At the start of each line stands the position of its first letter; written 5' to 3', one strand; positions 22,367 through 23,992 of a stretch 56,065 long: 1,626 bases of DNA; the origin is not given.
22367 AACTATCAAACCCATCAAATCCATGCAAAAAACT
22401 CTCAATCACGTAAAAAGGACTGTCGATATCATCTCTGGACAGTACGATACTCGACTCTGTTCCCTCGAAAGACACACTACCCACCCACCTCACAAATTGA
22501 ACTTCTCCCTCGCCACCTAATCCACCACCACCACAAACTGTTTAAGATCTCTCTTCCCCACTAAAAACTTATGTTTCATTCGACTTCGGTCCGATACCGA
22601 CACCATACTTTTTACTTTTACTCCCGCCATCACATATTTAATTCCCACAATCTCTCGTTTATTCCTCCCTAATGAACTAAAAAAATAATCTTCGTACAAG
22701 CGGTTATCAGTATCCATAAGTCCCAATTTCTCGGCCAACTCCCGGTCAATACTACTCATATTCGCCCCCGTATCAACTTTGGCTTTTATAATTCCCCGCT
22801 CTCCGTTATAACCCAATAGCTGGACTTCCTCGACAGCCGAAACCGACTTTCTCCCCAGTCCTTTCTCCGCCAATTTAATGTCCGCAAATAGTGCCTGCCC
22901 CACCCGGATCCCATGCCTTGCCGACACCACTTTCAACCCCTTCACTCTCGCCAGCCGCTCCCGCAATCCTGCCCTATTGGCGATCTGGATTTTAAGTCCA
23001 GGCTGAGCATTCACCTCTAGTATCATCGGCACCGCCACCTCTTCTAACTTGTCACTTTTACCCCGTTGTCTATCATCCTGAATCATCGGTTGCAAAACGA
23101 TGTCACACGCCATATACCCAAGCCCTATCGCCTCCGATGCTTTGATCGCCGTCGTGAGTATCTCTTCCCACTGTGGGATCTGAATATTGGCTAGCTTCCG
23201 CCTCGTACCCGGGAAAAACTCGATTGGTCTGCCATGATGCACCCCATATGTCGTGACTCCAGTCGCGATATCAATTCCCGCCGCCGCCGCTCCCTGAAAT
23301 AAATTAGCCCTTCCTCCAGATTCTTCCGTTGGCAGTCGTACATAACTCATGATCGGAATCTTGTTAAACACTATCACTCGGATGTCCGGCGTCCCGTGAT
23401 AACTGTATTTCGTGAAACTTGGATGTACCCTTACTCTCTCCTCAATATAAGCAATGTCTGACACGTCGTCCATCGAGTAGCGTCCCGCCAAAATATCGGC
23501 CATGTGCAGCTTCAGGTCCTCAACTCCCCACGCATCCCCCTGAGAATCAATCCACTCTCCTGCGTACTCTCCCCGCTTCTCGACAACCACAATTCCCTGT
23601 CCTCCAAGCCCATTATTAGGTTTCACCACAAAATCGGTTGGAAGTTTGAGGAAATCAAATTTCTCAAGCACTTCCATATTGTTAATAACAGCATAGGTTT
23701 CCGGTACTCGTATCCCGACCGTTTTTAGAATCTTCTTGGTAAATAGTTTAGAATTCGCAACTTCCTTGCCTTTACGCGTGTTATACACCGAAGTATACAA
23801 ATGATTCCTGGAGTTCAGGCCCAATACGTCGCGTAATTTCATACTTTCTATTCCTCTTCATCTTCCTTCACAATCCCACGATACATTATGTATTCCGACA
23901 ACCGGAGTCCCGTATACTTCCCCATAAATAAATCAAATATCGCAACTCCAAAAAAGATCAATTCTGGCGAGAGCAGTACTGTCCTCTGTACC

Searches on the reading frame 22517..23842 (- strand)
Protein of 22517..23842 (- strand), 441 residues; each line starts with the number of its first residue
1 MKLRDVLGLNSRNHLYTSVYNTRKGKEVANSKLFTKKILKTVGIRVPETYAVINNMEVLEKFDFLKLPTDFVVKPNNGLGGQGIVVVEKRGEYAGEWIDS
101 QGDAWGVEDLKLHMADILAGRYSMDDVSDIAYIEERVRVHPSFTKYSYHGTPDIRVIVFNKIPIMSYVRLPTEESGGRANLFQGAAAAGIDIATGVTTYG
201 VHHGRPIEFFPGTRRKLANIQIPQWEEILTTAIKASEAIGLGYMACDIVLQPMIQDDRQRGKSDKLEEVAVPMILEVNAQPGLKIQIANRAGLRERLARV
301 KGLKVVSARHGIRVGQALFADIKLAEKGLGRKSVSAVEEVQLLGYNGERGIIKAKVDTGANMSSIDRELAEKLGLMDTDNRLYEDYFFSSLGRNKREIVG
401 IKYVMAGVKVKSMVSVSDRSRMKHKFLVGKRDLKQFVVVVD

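Call 69: search_protein_families(library=pfam, proteins=[window:22517-23842:-], max_evalue=0.00001)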
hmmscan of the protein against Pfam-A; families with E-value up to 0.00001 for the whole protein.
window:22517-23842:- (441 aa): 1 family
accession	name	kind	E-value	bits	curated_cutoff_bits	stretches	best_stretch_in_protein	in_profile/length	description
PF14397.11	ATPgrasp_ST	-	3.3e-58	197.5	31.4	1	12-301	2-277/278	Sugar-transfer associated ATP-grasp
